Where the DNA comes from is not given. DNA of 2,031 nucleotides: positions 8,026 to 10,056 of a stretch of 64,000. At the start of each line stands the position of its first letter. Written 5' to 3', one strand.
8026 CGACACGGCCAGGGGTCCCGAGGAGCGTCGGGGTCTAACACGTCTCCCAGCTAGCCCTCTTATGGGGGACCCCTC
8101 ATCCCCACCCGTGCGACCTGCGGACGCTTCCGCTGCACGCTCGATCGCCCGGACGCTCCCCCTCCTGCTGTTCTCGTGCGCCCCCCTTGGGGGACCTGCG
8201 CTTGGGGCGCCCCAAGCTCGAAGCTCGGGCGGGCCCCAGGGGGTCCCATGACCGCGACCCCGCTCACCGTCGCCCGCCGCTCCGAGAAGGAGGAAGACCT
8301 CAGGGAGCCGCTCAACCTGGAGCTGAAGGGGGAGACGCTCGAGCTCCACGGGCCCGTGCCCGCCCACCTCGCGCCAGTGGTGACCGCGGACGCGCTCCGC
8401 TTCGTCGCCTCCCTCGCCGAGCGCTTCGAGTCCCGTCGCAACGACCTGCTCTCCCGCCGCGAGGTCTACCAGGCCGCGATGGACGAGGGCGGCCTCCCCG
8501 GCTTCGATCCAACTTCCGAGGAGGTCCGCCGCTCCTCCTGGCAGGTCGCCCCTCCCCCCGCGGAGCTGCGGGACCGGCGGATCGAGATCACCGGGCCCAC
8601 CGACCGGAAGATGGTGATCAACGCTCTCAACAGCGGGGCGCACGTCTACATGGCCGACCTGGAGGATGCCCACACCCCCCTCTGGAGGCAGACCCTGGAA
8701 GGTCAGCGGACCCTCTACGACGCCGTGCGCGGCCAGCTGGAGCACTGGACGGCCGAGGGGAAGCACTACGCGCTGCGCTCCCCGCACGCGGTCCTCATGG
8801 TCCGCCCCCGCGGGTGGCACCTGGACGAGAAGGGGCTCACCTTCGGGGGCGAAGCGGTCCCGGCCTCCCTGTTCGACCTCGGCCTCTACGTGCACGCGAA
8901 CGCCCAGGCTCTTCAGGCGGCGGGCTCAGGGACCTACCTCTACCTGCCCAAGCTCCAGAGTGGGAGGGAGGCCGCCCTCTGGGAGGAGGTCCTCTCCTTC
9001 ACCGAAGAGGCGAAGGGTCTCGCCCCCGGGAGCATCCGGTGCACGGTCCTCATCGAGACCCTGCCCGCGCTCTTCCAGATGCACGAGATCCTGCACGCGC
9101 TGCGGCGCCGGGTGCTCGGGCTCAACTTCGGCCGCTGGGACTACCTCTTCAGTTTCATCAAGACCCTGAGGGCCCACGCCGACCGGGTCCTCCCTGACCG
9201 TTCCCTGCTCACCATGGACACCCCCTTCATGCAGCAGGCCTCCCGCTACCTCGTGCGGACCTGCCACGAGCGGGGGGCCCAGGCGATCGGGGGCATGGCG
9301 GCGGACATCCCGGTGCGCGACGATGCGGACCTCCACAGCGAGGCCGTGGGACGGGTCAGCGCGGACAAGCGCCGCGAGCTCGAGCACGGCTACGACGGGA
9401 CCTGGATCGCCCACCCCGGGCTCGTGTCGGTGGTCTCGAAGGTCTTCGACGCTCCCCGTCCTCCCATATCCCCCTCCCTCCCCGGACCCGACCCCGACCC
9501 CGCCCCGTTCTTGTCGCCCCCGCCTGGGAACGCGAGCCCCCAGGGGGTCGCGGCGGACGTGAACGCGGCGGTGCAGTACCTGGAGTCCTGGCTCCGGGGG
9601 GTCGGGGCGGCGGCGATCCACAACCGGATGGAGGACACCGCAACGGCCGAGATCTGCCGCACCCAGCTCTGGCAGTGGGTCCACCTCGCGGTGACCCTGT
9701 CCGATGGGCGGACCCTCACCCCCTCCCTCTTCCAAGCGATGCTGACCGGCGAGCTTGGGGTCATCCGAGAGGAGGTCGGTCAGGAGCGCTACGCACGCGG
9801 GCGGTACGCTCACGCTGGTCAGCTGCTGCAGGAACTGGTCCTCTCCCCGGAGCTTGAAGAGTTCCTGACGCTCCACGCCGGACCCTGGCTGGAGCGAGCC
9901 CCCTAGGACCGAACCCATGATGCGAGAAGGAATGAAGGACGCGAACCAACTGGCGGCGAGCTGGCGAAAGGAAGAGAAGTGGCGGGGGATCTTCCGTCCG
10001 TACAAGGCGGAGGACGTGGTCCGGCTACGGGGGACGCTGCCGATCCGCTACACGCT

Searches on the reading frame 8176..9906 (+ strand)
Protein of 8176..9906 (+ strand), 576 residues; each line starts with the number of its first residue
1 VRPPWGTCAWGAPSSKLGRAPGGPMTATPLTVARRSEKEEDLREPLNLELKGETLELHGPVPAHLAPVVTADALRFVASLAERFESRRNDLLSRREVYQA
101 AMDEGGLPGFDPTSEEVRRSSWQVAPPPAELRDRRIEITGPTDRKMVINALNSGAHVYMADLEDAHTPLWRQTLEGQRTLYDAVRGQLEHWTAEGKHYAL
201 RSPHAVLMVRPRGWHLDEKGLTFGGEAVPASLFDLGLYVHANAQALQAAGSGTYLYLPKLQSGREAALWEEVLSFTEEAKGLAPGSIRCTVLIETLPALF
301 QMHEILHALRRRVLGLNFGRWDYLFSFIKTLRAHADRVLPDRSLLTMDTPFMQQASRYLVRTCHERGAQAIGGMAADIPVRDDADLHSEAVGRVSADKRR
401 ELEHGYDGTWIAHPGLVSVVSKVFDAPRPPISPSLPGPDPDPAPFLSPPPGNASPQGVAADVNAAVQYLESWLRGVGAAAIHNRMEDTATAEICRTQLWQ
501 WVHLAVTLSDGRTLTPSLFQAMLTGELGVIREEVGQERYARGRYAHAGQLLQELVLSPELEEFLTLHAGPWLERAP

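Call 21: search_protein_families(library=pfam, proteins=[window:8176-9906:+], max_evalue=0.0001)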
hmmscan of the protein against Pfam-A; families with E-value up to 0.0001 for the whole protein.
window:8176-9906:+ (576 aa): 5 families
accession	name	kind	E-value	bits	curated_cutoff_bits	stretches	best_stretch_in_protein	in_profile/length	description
PF01274.28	MS_TIM-barrel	-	1.6e-83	279.9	26.4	1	206-425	1-220/248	Malate synthase, TIM barrel domain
PF20659.2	MS_C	-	9.8e-30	103.9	23.1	1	456-568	5-114/118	Malate synthase, C-terminal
PF20656.2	MS_N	-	5.7e-13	48.6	23.5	1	59-114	7-62/64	Malate synthase, N-terminal domain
PF22484.2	DUF6986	-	5.3e-07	29.2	27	1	249-415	161-321/408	Domain of unknown function (DUF6986)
PF03328.21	HpcH_HpaI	-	1.9e-06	27.8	25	1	255-378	88-195/221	HpcH/HpaI aldolase/citrate lyase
